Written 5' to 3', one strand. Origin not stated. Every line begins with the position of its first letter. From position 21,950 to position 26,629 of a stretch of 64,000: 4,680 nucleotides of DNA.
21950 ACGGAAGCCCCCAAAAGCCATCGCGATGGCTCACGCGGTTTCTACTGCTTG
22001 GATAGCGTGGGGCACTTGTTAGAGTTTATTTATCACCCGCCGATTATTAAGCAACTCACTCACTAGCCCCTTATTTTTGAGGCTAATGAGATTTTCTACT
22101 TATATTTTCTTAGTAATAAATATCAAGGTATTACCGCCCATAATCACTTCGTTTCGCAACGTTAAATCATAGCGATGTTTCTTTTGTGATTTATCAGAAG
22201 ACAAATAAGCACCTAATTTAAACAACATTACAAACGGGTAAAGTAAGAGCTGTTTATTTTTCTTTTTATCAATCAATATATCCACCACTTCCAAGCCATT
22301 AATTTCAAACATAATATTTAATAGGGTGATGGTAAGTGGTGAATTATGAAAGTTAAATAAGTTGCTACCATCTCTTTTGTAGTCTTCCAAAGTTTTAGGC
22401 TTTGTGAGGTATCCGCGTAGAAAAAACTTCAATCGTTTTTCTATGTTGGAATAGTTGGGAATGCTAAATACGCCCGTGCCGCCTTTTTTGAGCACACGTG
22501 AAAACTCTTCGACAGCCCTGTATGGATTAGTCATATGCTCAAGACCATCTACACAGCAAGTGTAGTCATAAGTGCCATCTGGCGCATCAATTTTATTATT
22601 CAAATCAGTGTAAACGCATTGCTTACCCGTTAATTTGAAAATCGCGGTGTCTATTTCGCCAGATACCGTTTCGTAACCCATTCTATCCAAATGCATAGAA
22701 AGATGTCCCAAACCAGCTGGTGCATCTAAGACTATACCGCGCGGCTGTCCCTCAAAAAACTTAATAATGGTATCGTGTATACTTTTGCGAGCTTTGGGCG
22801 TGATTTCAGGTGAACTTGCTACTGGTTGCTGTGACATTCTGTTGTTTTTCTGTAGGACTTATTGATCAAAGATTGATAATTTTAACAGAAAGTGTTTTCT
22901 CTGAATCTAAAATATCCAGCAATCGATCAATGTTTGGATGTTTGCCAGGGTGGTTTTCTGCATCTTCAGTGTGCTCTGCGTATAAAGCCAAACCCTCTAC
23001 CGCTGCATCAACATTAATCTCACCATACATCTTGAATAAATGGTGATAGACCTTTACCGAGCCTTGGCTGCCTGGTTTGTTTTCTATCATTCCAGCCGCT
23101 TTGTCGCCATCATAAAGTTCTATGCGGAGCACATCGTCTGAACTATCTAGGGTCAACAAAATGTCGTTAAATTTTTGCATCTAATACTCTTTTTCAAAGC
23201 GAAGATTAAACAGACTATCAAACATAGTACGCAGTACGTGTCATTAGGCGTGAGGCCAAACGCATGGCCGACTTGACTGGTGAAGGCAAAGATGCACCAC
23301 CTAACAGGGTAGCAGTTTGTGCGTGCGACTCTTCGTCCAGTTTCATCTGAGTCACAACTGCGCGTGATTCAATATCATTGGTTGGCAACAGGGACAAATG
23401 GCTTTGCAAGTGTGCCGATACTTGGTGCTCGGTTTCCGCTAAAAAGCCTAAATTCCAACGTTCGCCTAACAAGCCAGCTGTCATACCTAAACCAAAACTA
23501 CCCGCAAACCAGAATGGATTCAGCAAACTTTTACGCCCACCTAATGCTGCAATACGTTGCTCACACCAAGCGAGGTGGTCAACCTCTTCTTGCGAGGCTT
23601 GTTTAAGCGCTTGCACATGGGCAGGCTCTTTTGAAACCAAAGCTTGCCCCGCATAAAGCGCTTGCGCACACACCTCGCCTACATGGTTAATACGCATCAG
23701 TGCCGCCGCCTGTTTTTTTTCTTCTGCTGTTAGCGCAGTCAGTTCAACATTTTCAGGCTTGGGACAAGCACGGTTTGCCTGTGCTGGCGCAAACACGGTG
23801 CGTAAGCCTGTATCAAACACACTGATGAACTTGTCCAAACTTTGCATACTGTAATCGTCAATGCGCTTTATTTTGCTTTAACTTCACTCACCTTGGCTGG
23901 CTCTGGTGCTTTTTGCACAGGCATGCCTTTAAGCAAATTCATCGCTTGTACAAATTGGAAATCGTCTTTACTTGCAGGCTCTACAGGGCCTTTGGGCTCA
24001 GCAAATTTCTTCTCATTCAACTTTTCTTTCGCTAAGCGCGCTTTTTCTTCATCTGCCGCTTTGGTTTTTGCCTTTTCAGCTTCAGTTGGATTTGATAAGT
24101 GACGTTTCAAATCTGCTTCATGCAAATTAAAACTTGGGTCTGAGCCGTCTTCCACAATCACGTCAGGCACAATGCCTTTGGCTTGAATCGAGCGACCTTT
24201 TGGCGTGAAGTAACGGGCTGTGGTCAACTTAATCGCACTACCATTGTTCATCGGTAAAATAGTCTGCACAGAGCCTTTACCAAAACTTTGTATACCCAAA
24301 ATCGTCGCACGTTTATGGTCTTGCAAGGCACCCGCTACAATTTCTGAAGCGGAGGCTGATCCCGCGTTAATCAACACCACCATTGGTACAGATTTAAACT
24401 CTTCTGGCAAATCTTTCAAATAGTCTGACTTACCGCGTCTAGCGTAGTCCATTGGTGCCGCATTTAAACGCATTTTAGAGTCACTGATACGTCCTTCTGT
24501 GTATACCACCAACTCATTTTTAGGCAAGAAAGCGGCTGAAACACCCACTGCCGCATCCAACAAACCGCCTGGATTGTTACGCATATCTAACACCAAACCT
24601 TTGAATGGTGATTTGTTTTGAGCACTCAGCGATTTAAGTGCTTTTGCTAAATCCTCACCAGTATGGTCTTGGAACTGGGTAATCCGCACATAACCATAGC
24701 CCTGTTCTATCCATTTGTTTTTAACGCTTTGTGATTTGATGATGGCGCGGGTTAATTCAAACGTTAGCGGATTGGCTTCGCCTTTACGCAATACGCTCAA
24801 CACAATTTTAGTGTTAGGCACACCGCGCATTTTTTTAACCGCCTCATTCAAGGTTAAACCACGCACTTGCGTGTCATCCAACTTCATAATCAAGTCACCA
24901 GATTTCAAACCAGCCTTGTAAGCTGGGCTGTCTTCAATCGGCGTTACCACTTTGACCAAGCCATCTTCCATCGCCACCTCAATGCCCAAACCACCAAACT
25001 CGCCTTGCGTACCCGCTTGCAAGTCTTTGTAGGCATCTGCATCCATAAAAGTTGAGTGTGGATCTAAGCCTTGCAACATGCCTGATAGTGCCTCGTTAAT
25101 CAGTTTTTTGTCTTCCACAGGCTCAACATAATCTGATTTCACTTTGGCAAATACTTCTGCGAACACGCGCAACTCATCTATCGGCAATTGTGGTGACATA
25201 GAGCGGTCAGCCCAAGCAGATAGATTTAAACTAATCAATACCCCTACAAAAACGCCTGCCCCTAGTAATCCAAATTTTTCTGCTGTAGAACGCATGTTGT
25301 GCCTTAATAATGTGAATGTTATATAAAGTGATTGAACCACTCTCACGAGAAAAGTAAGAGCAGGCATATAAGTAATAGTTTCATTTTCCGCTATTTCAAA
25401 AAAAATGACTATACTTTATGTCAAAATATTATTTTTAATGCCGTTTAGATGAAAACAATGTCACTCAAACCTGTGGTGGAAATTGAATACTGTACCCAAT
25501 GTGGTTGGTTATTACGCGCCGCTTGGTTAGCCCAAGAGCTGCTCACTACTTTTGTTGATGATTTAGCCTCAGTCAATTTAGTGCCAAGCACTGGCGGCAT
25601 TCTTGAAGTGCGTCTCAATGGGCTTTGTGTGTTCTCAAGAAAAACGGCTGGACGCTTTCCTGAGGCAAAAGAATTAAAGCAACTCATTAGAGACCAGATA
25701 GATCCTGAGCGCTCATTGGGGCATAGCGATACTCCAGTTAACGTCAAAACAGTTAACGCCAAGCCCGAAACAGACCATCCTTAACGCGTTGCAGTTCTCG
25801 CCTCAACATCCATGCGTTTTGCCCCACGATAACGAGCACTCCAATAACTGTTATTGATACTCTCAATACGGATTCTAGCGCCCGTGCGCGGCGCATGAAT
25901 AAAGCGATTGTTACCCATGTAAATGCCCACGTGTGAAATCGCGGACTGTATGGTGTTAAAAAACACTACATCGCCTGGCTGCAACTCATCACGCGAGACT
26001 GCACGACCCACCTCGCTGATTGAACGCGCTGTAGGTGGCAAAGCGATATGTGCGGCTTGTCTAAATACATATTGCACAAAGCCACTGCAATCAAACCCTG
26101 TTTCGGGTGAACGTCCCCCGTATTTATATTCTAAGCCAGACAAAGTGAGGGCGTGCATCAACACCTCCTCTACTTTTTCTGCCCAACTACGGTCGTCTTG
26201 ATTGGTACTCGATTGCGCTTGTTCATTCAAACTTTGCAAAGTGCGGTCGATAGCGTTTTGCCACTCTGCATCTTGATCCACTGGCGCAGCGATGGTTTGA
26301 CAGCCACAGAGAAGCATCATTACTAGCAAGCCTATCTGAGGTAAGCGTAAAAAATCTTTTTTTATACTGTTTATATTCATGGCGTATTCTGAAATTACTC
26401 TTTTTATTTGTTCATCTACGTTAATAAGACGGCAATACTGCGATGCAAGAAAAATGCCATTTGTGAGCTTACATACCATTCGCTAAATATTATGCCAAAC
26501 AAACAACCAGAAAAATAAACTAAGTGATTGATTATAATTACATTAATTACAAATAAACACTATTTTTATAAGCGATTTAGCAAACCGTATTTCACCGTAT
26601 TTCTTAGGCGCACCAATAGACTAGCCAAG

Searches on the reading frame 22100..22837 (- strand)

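Call 42: search_protein_families(library=pfam, proteins=[window:22100-22837:-], max_evalue=0.00001)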
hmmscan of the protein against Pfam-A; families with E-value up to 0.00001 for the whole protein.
window:22100-22837:- (245 aa): 3 families
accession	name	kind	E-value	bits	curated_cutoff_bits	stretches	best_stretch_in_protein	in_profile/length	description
PF13489.12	Methyltransf_23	-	2.9e-10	40.6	27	1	19-145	8-124/164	Methyltransferase domain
PF08241.18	Methyltransf_11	-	1.2e-08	35.9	21.2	1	37-123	1-94/95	Methyltransferase domain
PF13649.12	Methyltransf_25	-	3.6e-06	28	27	1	36-120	1-97/97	Methyltransferase domain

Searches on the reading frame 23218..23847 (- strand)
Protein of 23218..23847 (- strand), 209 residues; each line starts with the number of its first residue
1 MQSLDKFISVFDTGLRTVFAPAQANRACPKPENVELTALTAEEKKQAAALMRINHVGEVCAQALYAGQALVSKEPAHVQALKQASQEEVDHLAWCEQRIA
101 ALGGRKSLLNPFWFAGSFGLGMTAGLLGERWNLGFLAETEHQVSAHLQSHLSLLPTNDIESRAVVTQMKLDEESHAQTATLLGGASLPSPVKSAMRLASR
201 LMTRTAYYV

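Call 42: search_protein_families(library=pfam, proteins=[window:23218-23847:-], max_evalue=0.00001)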
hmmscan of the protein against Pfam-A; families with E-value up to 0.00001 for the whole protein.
window:23218-23847:- (209 aa): 1 family
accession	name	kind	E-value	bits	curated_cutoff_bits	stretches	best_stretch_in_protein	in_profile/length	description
PF03232.19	COQ7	-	2e-41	141.9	23.5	1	47-206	3-169/169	Ubiquinone biosynthesis protein COQ7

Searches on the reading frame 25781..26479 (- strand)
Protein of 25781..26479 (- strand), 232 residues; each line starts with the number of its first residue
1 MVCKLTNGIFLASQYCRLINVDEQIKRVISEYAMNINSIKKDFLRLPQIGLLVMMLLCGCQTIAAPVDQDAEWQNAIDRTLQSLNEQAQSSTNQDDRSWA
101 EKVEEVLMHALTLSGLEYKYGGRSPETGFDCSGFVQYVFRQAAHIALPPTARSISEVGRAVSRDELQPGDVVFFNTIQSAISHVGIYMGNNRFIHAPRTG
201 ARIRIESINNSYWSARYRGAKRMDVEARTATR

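Call 42: search_protein_families(library=pfam, proteins=[window:25781-26479:-], max_evalue=0.00001)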
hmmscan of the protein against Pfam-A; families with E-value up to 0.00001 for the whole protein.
window:25781-26479:- (232 aa): 1 family
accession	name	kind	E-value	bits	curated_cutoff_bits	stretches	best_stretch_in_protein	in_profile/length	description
PF00877.26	NLPC_P60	-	2.1e-33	114.9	23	1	115-222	1-105/105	NlpC/P60 family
